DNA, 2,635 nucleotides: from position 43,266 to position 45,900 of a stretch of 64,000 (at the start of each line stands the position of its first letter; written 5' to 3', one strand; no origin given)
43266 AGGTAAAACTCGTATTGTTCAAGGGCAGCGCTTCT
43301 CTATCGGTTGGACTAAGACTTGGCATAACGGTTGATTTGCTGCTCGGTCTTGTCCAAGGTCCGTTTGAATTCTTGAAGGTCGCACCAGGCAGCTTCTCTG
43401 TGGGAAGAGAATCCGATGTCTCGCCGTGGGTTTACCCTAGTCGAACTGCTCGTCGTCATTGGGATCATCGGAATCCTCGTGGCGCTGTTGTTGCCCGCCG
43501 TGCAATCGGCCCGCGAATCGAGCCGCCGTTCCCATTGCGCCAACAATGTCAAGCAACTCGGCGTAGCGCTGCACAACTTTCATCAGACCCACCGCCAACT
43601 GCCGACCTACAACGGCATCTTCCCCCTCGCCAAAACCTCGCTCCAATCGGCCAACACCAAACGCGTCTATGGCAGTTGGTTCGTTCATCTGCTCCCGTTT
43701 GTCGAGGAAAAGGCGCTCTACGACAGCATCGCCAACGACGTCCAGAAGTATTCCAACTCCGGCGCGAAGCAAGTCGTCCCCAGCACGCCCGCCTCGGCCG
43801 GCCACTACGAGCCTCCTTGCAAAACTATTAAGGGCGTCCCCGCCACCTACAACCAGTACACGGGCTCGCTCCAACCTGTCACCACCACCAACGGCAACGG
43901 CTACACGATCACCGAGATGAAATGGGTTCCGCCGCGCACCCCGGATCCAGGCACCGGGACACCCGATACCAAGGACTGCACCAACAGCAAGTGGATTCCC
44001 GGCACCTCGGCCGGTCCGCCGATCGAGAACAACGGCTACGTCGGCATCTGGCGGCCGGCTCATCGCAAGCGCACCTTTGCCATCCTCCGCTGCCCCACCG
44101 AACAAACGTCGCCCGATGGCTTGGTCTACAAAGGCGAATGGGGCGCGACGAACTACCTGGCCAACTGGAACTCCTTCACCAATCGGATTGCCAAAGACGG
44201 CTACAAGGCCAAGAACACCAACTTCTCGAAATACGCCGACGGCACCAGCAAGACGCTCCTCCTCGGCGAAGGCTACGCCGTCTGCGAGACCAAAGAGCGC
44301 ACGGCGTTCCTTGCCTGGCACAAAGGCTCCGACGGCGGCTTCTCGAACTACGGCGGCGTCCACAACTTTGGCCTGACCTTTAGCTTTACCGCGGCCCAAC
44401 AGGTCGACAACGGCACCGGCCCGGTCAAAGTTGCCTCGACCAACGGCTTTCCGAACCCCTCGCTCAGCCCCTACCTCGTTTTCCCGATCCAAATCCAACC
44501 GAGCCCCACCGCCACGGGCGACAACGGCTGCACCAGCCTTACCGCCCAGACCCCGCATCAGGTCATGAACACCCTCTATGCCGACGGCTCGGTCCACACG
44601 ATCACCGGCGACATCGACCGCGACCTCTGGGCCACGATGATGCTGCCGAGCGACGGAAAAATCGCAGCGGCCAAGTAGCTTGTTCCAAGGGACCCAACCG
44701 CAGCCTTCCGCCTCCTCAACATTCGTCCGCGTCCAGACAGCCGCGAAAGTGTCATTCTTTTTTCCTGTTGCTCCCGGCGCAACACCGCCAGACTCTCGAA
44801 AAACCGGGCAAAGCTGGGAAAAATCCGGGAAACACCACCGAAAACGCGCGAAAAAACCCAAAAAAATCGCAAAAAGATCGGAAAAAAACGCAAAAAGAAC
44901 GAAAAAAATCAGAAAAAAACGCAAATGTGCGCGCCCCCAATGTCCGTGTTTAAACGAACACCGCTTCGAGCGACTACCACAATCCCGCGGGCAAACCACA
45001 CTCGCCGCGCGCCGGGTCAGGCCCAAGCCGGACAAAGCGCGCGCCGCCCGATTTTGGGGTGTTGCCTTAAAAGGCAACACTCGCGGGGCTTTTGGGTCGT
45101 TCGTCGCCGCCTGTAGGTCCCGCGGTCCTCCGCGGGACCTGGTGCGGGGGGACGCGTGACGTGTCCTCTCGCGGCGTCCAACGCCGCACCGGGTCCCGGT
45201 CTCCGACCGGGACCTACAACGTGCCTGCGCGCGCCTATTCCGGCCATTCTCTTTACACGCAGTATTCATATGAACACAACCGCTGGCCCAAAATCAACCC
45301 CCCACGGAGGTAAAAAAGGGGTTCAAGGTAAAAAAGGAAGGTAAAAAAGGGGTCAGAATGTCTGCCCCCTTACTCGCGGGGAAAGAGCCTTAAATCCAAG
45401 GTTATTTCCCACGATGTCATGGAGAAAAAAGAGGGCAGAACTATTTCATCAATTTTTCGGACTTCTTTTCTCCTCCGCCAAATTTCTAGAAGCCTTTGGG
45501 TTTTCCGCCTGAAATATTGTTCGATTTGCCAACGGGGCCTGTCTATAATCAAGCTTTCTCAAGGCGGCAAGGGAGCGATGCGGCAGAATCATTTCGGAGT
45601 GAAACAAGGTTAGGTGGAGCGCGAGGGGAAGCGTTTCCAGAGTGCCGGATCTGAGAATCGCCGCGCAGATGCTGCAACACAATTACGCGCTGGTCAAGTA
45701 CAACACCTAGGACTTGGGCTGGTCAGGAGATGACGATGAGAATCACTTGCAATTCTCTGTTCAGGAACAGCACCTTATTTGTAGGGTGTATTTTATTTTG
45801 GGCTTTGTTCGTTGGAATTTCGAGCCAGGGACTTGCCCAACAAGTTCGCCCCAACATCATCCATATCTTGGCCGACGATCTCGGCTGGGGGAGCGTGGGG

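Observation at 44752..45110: Same element: conserved hairpin-bounded module outside the A-tracts argues for a structured ncRNA or a mobile (MITE-like) unit rather than a gene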

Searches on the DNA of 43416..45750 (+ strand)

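Call 53: search_rna_families(source=window, start=44600, end=45750, threshold=evalue, max_evalue=5)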
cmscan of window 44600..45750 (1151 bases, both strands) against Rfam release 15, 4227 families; matches with E-value up to 5: 9.
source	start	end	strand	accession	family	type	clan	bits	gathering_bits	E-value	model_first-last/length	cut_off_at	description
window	45413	45484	+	RF03266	mir-2943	Gene; miRNA;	-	21.5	76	0.32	1-71/71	no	mir-2943 microRNA precursor family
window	45133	45198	+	RF03582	mir-m22-1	Gene; miRNA;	-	21.4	80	1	1-67/67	no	mir-m22-1 microRNA precursor family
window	45133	45198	-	RF03582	mir-m22-1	Gene; miRNA;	-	20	80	2.1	1-67/67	no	mir-m22-1 microRNA precursor family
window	45340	45406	-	RF02551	DapZ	Cis-reg;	-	18.4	56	2.5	1-78/78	no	ABC transporter regulator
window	44721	44779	-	RF00382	DnaX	Cis-reg; frameshift_element;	-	17.8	35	0.37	1-65/65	no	DnaX ribosomal frameshifting element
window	45108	45152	+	RF03059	raiA-hairpin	Gene; sRNA;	-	17.8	43.7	2.3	1-48/48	no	raiA-hairpin RNA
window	45186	45214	-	RF03059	raiA-hairpin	Gene; sRNA;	-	17.2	43.7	3.2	13-40/48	no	raiA-hairpin RNA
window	45358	45394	-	RF01323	CRISPR-DR10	Gene; CRISPR;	-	16.3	39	2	1-37/37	no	CRISPR RNA direct repeat element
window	44695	44730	-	RF01134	sR30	Gene; snRNA; snoRNA; CD-box;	-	12.4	38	3.1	1-57/57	no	Small nucleolar RNA sR30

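Call 55: search_rna_families(source=L016, start=1500, end=2420, threshold=evalue, max_evalue=5)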
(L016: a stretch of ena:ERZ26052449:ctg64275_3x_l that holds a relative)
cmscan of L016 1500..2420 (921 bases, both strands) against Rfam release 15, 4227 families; matches with E-value up to 5: 3.
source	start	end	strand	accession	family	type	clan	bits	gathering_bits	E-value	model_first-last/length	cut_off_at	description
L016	1888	1958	+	RF03710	mir-1451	Gene; miRNA;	-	23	85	0.57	1-92/92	no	mir-1451 microRNA precursor family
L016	1899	1952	-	RF01061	mir-548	Gene; miRNA;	-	18.2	90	1.9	1-84/84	no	mir-548 microRNA precursor family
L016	1905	1965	-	RF00084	CsrC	Gene; sRNA;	CL00106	13.5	61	0.15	183-244/255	no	CsrC RNA family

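Call 56: search_dna_similar(query=window:44740-45310:+, collection=plasmids, mode=distant, max_evalue=0.01, max_rows=15)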
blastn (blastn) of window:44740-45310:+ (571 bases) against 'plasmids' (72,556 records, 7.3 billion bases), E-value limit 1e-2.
No match.

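Call 57: search_dna_similar(query=window:44740-45310:+, collection=phages, mode=distant, max_evalue=0.01, max_rows=15)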
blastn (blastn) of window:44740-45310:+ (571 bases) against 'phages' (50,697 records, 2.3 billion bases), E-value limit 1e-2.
No match.

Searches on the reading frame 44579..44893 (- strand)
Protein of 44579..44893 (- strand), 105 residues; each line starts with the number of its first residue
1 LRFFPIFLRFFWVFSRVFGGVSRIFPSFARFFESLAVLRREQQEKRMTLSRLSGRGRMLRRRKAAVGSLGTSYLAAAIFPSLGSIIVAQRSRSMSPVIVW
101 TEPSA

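Call 67: search_protein_families(library=pfam, proteins=[L016:8556-9236:+, window:44579-44893:-], max_evalue=0.01)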
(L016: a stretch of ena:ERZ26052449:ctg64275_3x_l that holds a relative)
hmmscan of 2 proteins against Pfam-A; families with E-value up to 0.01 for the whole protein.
L016:8556-9236:+ (227 aa): 1 family
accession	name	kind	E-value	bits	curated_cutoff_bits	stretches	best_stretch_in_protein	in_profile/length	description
PF01797.21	Y1_Tnp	-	1.8e-16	60.8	23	1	13-126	6-121/121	Transposase IS200 like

window:44579-44893:- (105 aa): 0 families

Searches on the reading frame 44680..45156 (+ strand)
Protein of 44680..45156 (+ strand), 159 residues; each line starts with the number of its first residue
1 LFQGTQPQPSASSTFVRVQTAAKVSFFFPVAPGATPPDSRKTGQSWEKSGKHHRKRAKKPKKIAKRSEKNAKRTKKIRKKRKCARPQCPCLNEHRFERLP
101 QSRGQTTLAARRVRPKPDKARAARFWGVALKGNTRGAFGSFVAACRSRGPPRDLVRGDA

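Call 24: find_homologous_proteins(query=window:44680-45156:+, max_evalue=0.01)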
Query window:44680-45156:+: 52 candidates shared short words with the query, none scored E <= 0.01.

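Call 67: search_protein_families(library=pfam, proteins=[L016:8556-9236:+, window:44680-45156:+], max_evalue=0.01)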
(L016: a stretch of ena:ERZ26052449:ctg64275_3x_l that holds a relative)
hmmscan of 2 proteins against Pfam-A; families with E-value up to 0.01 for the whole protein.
L016:8556-9236:+ (227 aa): 1 family
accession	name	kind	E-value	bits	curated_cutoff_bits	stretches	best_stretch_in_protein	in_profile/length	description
PF01797.21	Y1_Tnp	-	1.8e-16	60.8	23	1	13-126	6-121/121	Transposase IS200 like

window:44680-45156:+ (159 aa): 0 families

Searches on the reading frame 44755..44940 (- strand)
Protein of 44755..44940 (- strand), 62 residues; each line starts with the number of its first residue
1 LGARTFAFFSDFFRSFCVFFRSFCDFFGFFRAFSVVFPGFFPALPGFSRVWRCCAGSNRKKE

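Call 67: search_protein_families(library=pfam, proteins=[L016:8556-9236:+], max_evalue=0.01)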
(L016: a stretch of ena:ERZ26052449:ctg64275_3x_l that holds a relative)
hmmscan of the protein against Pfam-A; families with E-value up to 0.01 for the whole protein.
L016:8556-9236:+ (227 aa): 1 family
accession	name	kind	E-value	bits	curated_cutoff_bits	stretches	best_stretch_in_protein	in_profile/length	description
PF01797.21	Y1_Tnp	-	1.8e-16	60.8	23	1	13-126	6-121/121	Transposase IS200 like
